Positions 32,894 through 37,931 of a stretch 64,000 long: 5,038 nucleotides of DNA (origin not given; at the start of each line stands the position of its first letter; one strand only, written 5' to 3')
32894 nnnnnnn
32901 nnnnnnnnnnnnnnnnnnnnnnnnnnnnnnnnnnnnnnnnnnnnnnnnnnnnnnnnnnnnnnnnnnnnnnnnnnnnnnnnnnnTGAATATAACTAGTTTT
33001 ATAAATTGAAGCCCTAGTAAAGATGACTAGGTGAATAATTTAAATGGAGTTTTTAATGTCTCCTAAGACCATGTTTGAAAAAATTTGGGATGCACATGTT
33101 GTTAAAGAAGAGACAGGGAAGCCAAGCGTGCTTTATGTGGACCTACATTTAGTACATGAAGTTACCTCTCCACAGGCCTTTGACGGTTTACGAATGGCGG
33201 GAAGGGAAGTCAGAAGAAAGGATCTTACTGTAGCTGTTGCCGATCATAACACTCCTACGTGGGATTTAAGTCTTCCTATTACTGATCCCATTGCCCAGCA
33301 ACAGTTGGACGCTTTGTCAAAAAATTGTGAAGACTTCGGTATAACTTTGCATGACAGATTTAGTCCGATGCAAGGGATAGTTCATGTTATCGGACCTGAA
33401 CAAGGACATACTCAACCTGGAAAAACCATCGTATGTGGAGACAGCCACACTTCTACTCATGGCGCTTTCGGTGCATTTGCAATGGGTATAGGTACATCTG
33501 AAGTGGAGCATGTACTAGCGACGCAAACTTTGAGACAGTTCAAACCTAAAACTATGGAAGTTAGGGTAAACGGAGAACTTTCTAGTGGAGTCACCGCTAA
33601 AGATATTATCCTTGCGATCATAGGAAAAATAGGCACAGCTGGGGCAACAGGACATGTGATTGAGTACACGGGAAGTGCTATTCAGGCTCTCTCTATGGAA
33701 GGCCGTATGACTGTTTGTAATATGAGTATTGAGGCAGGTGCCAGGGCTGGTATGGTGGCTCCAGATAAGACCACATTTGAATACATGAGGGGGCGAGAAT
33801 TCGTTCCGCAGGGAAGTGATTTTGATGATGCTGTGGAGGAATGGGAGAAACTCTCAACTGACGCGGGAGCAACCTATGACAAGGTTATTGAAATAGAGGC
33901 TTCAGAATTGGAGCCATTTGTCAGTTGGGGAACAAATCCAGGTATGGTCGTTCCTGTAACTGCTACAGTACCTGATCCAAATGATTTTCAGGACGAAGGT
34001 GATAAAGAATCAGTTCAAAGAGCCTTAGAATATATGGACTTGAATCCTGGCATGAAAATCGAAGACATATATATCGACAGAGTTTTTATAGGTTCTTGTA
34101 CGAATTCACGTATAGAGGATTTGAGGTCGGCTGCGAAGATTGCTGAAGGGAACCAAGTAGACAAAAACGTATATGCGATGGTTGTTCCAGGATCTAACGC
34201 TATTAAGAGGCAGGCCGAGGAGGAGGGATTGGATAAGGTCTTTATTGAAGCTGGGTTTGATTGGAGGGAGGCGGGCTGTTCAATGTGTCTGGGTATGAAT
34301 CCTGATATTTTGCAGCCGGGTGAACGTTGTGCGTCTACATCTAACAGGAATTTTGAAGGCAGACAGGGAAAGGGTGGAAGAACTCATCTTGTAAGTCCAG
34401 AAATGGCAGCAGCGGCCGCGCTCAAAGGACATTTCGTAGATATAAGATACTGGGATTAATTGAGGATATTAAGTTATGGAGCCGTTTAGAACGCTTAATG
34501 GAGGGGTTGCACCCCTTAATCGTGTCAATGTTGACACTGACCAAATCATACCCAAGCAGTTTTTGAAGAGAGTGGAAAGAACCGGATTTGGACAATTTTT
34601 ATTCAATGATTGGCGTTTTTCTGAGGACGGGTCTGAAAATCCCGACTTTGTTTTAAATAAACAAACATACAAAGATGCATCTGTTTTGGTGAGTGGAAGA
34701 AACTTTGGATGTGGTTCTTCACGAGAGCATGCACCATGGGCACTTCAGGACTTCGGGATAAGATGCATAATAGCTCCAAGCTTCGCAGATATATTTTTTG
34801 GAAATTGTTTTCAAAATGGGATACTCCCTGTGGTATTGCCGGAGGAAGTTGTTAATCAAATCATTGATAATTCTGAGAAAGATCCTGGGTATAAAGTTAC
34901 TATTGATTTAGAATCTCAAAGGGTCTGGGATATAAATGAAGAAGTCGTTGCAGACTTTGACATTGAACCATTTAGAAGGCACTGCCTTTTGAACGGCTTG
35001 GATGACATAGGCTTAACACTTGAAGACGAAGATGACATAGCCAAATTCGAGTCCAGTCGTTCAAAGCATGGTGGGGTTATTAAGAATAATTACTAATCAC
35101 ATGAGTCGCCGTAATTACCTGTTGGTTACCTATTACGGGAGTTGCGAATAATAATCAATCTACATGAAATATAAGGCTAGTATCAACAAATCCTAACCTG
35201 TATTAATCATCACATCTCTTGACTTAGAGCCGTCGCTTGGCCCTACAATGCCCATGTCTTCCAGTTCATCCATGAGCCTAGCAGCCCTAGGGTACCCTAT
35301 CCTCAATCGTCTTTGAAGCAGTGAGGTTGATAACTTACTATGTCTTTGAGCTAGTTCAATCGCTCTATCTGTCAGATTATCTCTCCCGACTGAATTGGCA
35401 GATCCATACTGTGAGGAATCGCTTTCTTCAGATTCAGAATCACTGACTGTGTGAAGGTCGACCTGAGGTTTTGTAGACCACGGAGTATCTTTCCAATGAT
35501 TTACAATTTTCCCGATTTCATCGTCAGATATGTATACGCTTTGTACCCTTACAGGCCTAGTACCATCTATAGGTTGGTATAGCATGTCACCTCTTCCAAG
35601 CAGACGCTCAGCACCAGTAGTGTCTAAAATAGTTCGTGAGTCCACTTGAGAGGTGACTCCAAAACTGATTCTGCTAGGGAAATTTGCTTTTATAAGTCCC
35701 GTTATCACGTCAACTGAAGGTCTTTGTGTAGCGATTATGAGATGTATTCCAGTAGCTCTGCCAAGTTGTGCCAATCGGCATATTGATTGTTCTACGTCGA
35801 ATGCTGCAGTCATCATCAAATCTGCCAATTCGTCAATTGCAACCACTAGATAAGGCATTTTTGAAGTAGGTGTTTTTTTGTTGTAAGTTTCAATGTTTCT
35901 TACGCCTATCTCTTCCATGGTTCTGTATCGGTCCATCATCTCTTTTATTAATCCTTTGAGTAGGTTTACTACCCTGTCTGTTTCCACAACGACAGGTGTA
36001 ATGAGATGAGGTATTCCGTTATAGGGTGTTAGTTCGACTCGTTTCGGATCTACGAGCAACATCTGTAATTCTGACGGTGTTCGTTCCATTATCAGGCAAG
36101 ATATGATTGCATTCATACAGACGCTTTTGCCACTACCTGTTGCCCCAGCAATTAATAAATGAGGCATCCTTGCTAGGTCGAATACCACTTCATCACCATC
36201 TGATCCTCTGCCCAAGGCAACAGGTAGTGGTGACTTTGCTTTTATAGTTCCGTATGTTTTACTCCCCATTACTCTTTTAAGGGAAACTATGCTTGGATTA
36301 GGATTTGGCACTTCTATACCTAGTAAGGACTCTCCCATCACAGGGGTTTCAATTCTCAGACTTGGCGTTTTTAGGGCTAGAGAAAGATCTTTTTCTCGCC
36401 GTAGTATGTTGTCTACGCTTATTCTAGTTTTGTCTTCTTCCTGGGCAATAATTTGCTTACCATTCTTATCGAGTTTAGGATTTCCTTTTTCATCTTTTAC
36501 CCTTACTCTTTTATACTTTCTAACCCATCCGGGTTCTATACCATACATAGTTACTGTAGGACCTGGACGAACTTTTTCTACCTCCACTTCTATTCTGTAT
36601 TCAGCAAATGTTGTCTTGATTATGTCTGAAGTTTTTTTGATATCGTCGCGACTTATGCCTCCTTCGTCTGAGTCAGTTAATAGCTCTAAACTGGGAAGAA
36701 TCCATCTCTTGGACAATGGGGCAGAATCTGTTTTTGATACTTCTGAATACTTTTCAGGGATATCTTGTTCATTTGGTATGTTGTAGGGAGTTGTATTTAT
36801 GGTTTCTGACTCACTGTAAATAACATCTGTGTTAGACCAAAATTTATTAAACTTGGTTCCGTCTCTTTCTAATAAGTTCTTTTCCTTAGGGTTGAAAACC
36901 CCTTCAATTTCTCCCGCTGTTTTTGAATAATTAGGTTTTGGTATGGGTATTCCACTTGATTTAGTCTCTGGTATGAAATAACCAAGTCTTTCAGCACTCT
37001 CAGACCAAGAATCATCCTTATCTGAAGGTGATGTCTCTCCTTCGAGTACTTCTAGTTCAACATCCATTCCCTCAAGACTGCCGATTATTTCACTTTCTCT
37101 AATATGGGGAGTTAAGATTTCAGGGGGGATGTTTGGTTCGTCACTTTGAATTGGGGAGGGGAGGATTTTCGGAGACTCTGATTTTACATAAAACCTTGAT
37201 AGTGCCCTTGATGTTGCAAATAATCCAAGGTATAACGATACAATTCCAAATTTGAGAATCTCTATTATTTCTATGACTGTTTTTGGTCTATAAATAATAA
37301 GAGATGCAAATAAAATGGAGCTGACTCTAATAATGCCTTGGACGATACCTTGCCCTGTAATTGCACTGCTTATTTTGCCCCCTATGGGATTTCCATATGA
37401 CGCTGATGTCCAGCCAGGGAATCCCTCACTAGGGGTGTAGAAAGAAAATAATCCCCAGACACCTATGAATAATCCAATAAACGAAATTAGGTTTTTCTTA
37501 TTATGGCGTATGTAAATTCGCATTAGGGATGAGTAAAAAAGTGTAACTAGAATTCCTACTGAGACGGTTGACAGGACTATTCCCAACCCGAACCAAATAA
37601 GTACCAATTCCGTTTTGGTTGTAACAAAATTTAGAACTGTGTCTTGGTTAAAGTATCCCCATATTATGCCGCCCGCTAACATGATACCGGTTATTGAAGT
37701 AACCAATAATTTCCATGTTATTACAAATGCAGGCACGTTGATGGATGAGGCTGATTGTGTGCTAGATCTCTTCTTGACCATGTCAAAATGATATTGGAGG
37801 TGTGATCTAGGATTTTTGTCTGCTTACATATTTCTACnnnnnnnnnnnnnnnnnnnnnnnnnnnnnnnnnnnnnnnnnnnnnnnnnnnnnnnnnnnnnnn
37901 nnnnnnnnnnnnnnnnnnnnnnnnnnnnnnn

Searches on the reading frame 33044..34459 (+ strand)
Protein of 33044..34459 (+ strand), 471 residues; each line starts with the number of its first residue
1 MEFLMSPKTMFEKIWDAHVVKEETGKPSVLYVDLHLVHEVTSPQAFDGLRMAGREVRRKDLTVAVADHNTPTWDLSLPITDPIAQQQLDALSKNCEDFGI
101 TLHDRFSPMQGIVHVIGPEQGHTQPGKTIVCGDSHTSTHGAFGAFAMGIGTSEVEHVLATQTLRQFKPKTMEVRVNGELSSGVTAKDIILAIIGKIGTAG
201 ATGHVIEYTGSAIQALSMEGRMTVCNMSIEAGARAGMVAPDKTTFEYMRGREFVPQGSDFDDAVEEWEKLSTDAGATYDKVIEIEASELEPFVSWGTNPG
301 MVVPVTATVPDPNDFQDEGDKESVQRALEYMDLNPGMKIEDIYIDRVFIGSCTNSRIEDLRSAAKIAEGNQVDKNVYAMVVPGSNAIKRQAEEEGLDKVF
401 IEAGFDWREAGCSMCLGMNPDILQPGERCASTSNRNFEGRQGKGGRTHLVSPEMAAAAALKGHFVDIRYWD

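Call 52: find_encoding_contigs(protein=window:33044-34459:+, flank=10000, max_places=1)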
Protein window:33044-34459:+ (471 aa): no gene with exactly this product is on record in the collection.

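Call 54: search_protein_families(library=pfam, proteins=[window:33044-34459:+], max_evalue=0.00001)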
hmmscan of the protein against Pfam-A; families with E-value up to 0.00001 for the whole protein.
window:33044-34459:+ (471 aa): 1 family
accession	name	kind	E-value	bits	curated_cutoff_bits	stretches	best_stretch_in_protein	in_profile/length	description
PF00330.25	Aconitase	-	1.1e-183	611.9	28.7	1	12-462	1-463/463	Aconitase family (aconitate hydratase)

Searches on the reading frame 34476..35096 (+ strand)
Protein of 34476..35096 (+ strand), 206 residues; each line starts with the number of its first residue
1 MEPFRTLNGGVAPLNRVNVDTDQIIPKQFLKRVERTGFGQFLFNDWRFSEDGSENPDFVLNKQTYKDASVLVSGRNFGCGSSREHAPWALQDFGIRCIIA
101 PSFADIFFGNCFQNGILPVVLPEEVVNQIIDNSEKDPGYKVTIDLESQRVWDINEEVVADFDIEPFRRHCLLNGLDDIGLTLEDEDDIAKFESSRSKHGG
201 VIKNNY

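Call 54: search_protein_families(library=pfam, proteins=[window:34476-35096:+], max_evalue=0.00001)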
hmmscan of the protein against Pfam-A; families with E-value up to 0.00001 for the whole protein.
window:34476-35096:+ (206 aa): 1 family
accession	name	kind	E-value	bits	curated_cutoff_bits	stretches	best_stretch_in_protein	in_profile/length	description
PF00694.25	Aconitase_C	-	5.6e-37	127.4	22.8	1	1-123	1-130/131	Aconitase C-terminal domain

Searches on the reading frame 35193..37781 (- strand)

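Call 54: search_protein_families(library=pfam, proteins=[window:35193-37781:-], max_evalue=0.00001)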
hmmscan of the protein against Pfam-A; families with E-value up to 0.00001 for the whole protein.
window:35193-37781:- (862 aa): 3 families
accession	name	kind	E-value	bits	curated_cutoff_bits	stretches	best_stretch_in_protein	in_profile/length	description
PF01580.24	FtsK_SpoIIIE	-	4.6e-57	193.4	24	1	514-690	13-221/221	FtsK/SpoIIIE family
PF09397.16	FtsK_gamma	-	2.9e-24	85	30.6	1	800-859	3-62/63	Ftsk gamma domain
PF17854.6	FtsK_alpha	-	1.2e-20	74.1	22.9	1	362-493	1-101/101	FtsK alpha domain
